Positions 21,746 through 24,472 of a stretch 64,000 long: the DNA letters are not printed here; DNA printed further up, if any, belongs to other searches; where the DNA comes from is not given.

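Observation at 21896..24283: Natural fusion of glucose-6-phosphate dehydrogenase and 6-phosphogluconate dehydrogenase in one 808-aa polypeptide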

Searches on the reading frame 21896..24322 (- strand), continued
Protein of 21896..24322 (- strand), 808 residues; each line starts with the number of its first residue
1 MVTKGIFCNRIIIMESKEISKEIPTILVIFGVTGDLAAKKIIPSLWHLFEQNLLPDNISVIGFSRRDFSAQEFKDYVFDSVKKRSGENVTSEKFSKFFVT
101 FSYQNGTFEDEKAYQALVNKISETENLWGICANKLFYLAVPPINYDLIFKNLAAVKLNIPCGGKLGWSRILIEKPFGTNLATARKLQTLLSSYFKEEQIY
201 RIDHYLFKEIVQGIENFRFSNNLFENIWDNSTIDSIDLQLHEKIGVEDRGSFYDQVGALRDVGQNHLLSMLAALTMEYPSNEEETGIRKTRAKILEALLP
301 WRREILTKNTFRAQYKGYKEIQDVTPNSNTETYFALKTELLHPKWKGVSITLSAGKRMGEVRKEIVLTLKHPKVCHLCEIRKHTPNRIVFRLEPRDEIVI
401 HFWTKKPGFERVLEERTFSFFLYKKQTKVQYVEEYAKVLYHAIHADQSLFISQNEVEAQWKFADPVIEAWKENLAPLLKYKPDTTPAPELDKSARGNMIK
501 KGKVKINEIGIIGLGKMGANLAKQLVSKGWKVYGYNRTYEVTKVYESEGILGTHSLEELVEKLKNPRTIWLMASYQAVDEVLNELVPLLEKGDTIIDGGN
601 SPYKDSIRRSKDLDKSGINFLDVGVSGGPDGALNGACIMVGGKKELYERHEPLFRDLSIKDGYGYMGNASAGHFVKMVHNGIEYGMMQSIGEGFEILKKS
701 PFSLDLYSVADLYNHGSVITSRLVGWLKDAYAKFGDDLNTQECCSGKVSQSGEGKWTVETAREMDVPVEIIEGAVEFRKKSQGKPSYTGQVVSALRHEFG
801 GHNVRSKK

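Call 51: search_protein_families(library=pfam, proteins=[P0135, P0189, P0130, P0140, P0141, P0150, P0260, P0183], max_evalue=0.00001)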
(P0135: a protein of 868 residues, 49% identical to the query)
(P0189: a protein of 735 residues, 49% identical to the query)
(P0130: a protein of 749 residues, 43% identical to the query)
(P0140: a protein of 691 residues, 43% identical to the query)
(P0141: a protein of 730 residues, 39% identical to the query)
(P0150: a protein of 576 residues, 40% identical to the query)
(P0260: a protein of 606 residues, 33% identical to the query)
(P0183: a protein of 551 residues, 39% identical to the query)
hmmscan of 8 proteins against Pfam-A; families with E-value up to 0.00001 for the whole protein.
P0135 (868 aa): 2 families
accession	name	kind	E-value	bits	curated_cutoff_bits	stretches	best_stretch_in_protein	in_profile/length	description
PF02781.21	G6PD_C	-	1.5e-68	231.5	27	1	199-441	1-254/296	Glucose-6-phosphate dehydrogenase, C-terminal domain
PF00479.28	G6PD_N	-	9.8e-54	183.2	22.1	1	12-196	1-182/183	Glucose-6-phosphate dehydrogenase, NAD binding domain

P0189 (735 aa): 5 families
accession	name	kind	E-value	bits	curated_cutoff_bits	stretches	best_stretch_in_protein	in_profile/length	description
PF03446.21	NAD_binding_2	-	5e-34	118.1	21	1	442-592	2-155/161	NAD binding domain of 6-phosphogluconate dehydrogenase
PF00342.24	PGI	-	4.7e-18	65.5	22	1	64-430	91-467/486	Phosphoglucose isomerase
PF00393.24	6PGD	-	4.5e-17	62.8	27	1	604-713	1-116/290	6-phosphogluconate dehydrogenase, C-terminal domain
PF02826.25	2-Hacid_dh_C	-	1.6e-06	28.1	25.1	1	437-513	34-107/178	D-isomer specific 2-hydroxyacid dehydrogenase, NAD binding domain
PF03807.23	F420_oxidored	-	2.6e-06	28.4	21.6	1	442-530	2-91/94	NADP oxidoreductase coenzyme F420-dependent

P0130 (749 aa): 4 families
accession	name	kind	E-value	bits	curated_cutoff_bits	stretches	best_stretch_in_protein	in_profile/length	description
PF02781.21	G6PD_C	-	1.4e-51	175.8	27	2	188-350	3-183/296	Glucose-6-phosphate dehydrogenase, C-terminal domain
PF00479.28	G6PD_N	-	2.6e-41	142.7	22.1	1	7-184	1-183/183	Glucose-6-phosphate dehydrogenase, NAD binding domain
PF03446.21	NAD_binding_2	-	4.7e-40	137.7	21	1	450-601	2-153/161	NAD binding domain of 6-phosphogluconate dehydrogenase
PF00393.24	6PGD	-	7e-23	81.9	27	1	615-725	1-115/290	6-phosphogluconate dehydrogenase, C-terminal domain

P0140 (691 aa): 4 families
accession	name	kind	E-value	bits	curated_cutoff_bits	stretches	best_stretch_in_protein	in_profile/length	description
PF00479.28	G6PD_N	-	1.2e-27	98.2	22.1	1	3-83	106-182/183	Glucose-6-phosphate dehydrogenase, NAD binding domain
PF00393.24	6PGD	-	7.4e-15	55.5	27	1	553-580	1-28/290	6-phosphogluconate dehydrogenase, C-terminal domain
PF03446.21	NAD_binding_2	-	1.3e-14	54.9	21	1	396-525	19-140/161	NAD binding domain of 6-phosphogluconate dehydrogenase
PF02781.21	G6PD_C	-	5.2e-09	36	27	0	255-317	179-240/296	Glucose-6-phosphate dehydrogenase, C-terminal domain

P0141 (730 aa): 7 families
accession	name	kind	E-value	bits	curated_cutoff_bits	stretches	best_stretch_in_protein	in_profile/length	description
PF03446.21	NAD_binding_2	-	4.5e-43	147.5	21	1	432-587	1-154/161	NAD binding domain of 6-phosphogluconate dehydrogenase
PF02781.21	G6PD_C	-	1.8e-34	119.6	27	1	178-363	2-206/296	Glucose-6-phosphate dehydrogenase, C-terminal domain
PF00479.28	G6PD_N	-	2.8e-24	87.2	22.1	1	9-174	2-182/183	Glucose-6-phosphate dehydrogenase, NAD binding domain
PF00393.24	6PGD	-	1.7e-14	54.4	27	1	600-708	1-115/290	6-phosphogluconate dehydrogenase, C-terminal domain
PF01488.26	Shikimate_DH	-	3.2e-06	27.7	24.3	1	425-473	6-56/138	Shikimate / quinate 5-dehydrogenase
PF03807.23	F420_oxidored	-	6.9e-06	27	21.6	0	432-477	1-48/94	NADP oxidoreductase coenzyme F420-dependent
PF02826.25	2-Hacid_dh_C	-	7.1e-06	25.9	25.1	0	400-507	6-109/178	D-isomer specific 2-hydroxyacid dehydrogenase, NAD binding domain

P0150 (576 aa): 6 families
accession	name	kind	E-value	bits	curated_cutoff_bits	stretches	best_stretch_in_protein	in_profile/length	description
PF02781.21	G6PD_C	-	2.4e-68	230.8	27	1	182-460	2-291/296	Glucose-6-phosphate dehydrogenase, C-terminal domain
PF00479.28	G6PD_N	-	2e-42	146.4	22.1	1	9-179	2-183/183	Glucose-6-phosphate dehydrogenase, NAD binding domain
PF03446.21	NAD_binding_2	-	2.9e-28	99.3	21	1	468-575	1-105/161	NAD binding domain of 6-phosphogluconate dehydrogenase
PF02826.25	2-Hacid_dh_C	-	1.2e-07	31.7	25.1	1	463-563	33-127/178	D-isomer specific 2-hydroxyacid dehydrogenase, NAD binding domain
PF03807.23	F420_oxidored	-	4.6e-06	27.6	21.6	0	469-519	2-56/94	NADP oxidoreductase coenzyme F420-dependent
PF01488.26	Shikimate_DH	-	7.8e-06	26.4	24.3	0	460-527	6-77/138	Shikimate / quinate 5-dehydrogenase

P0260 (606 aa): 3 families
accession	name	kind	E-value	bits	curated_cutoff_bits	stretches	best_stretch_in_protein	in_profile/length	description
PF02781.21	G6PD_C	-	6e-70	236.1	27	1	342-601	1-282/296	Glucose-6-phosphate dehydrogenase, C-terminal domain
PF00479.28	G6PD_N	-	3.3e-47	161.9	22.1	1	164-340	2-183/183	Glucose-6-phosphate dehydrogenase, NAD binding domain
PF03446.21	NAD_binding_2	-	7.6e-23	81.7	21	1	2-154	1-154/161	NAD binding domain of 6-phosphogluconate dehydrogenase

P0183 (551 aa): 2 families
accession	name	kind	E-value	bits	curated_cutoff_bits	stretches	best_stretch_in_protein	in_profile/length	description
PF02781.21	G6PD_C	-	1.3e-101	340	27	2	365-548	110-295/296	Glucose-6-phosphate dehydrogenase, C-terminal domain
PF00479.28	G6PD_N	-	8.9e-59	199.6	22.1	1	16-203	1-183/183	Glucose-6-phosphate dehydrogenase, NAD binding domain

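Call 59: search_protein_families(library=ncbifam, proteins=[L066:8561-9280:+, L079:8521-9348:+], max_evalue=0.001)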
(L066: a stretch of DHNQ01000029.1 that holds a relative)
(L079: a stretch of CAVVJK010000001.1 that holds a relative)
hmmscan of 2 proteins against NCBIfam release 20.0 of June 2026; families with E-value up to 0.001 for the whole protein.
L066:8561-9280:+ (240 aa): 5 families
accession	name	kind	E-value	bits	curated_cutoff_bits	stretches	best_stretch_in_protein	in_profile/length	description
TIGR01198.1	pgl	equivalog_domain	3.9e-46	157.5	124.45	1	14-238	12-232/234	6-phosphogluconolactonase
NF009022.0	PRK12358.1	equivalog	2.8e-11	43.4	247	1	8-207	6-207/239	glucosamine-6-phosphate deaminase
NF001684.0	PRK00443.1-4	subfamily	3.9e-06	26.6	326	0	4-146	2-139/260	glucosamine-6-phosphate deaminase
NF007291.0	PRK09762.1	equivalog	6.9e-06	25.8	271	1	4-147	5-142/236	galactosamine-6-phosphate isomerase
NF002557.0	PRK02122.1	subfamily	1.8e-05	23.1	384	1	30-237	60-272/653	glucosamine-6-phosphate deaminase-like protein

L079:8521-9348:+ (276 aa): 7 families
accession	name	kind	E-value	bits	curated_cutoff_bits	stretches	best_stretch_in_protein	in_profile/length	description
TIGR01198.1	pgl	equivalog_domain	9.1e-62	208.6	124.45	1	25-260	4-233/234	6-phosphogluconolactonase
NF009022.0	PRK12358.1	equivalog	2.5e-12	46.8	247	1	28-261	11-237/239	glucosamine-6-phosphate deaminase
TIGR00502.1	nagB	equivalog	2.1e-09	37.1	236.9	1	27-231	10-219/259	glucosamine-6-phosphate deaminase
NF002557.0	PRK02122.1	subfamily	1e-07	30.5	384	1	17-261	28-275/653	glucosamine-6-phosphate deaminase-like protein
NF007291.0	PRK09762.1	equivalog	2.8e-06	27.1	271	1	21-231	7-213/236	galactosamine-6-phosphate isomerase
NF001684.0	PRK00443.1-4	subfamily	3.3e-05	23.5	326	0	31-169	10-140/260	glucosamine-6-phosphate deaminase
NF001685.0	PRK00443.1-5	equivalog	7e-05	22.2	513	1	30-223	13-211/266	glucosamine-6-phosphate deaminase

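Call 62: predict_structure(alignment_id=A1)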
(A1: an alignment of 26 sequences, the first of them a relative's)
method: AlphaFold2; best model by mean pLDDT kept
length: 795 residues; sequences in the alignment: 26
mean_pLDDT: 83.3   pTM: 0.58
mean pLDDT of the five models: 83.3, 81.7, 81.2, 80.3, 74.5
residues with pLDDT >= 90: 312; 70-90: 369; 50-70: 81; < 50: 33
segments of 3 or more residues with pLDDT < 50: 1-7, 479-493, 704-707, 790-795
pLDDT, mean of each block of 10 residues (from residue 1): 47 94 89 91 93 91 91 78 94 92 96 92 91 95 89 88 88 95 91 59 54 75 85 73 87 85 70 80 92 90 89 91 93 92 71 87 81 83 78 76 73 62 88 86 93 93 85 65 28 76 91 91 88 88 93 92 89 94 89 93 95 83 89 90 85 88 84 87 88 86 59 85 72 73 83 83 87 88 68 37
secondary structure, 60 per line:
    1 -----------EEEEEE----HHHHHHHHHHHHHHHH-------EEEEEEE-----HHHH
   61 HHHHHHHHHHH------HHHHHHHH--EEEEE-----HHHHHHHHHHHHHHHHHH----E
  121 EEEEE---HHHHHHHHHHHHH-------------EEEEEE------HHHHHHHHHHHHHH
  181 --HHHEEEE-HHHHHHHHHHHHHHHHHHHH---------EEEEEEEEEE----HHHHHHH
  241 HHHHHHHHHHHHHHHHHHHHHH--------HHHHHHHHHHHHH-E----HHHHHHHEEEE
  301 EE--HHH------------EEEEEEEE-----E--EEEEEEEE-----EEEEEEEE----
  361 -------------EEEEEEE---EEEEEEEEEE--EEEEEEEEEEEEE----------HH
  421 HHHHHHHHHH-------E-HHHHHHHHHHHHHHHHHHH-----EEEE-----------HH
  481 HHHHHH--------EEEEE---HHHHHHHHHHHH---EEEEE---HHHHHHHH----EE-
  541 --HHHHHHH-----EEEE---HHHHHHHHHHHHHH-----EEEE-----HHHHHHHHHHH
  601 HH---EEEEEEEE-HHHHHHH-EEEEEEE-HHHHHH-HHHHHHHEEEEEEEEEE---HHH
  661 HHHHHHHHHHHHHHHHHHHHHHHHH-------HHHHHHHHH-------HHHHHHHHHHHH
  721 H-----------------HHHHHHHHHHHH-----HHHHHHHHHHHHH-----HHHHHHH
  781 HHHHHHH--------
elements in order (helices of 4 or more, strands of 3 or more residues): E12-17 H22-37 E45-51 H57-71 H78-85 E88-92 H98-115 E120-125 H129-141 E155-160 H167-180 E186-189 H191-210 E220-229 H234-262 H271-283 H290-296 E297-302 E320-327 E336-343 E349-356 E374-380 E384-393 E396-408 H419-430 H440-458 E464-467 H479-486 E495-499 H503-514 E518-522 H526-533 H543-549 E555-558 H562-575 E581-584 H590-602 E606-613 H615-621 E623-629 H631-636 H638-644 E645-654 H658-685 H693-701 H709-721 H739-750 H756-768 H774-787

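Call 69: fold_search(model_id=the predicted structure, library=pdb)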
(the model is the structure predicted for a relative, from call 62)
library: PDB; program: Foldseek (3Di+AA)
matches with E <= 10: 1959; with E <= 0.001: 773
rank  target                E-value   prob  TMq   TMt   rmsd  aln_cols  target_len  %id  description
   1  1h93                  2.2e-41  1.00  0.55  0.88   2.9       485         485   29  ACTIVE MUTANT (S215->C) OF GLUCOSE 6-PHOSPHATE DEHYDROGENASE FROM LEUCONOSTOC MESENTEROIDES (released 2001-05-03)
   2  1e77                  2.6e-41  1.00  0.55  0.88   3.0       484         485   30  COMPLEX OF ACTIVE MUTANT (Q365->C) OF GLUCOSE 6-PHOSPHATE DEHYDROGENASE FROM LEUCONOSTOC MESENTEROIDES WITH SUBSTRATE (released 2000-12-11)
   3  1dpg_A                5.8e-41  1.00  0.54  0.87   3.1       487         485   30  GLUCOSE 6-PHOSPHATE DEHYDROGENASE FROM LEUCONOSTOC MESENTEROIDES (released 1996-03-08)
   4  1e7m                  1.7e-40  1.00  0.55  0.88   2.8       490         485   30  ACTIVE SITE MUTANT (D177->N) OF GLUCOSE 6-PHOSPHATE DEHYDROGENASE FROM LEUCONOSTOC MESENTEROIDES (released 2000-12-11)
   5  2dpg                  2.0e-40  1.00  0.55  0.88   3.0       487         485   30  COMPLEX OF INACTIVE MUTANT (H240->N) OF GLUCOSE 6-PHOSPHATE DEHYDROGENASE FROM LEUCONOSTOC MESENTEROIDES WITH NADP+ (released 1998-07-15)
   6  4lgv_B                2.1e-40  1.00  0.49  0.83   3.4       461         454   31  X-ray crystal structure of Glucose-6-phosphate 1-dehydrogenase from Mycobacterium avium (released 2013-07-24)
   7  4lgv_A                5.7e-40  1.00  0.51  0.86   3.5       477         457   31  X-ray crystal structure of Glucose-6-phosphate 1-dehydrogenase from Mycobacterium avium (released 2013-07-24)
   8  4lgv_D                3.7e-39  1.00  0.50  0.87   3.3       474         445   30  X-ray crystal structure of Glucose-6-phosphate 1-dehydrogenase from Mycobacterium avium (released 2013-07-24)
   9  7zve_B                1.6e-38  1.00  0.51  0.78   4.3       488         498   30  K403 acetylated glucose-6-phosphate dehydrogenase (G6PD) (released 2023-08-23)
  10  7snh_A                1.7e-38  1.00  0.52  0.84   3.2       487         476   30  Structure of G6PD-D200N tetramer bound to NADP+ (released 2022-07-13)
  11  7zvd                  2.0e-38  1.00  0.53  0.85   3.8       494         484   30  K89 acetylated glucose-6-phosphate dehydrogenase (G6PD) in a complex with structural NADP+ (released 2023-08-23)
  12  7sni_A                2.1e-38  1.00  0.53  0.83   4.6       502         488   29  Structure of G6PD-D200N tetramer bound to NADP+ and G6P (released 2022-07-13)
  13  7zve_D                2.9e-38  1.00  0.51  0.78   4.2       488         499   30  K403 acetylated glucose-6-phosphate dehydrogenase (G6PD) (released 2023-08-23)
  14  5ukw                  3.6e-38  1.00  0.52  0.85   3.5       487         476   30  Crystal structure of human Glucose 6-phosphate Dehydrogenase mutant (A277C) complexed with G6P (released 2017-04-19)
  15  7e6h                  4.1e-38  1.00  0.53  0.85   3.4       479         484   29  glucose-6-phosphate dehydrogenase from Kluyveromyces lactis (released 2021-04-14)
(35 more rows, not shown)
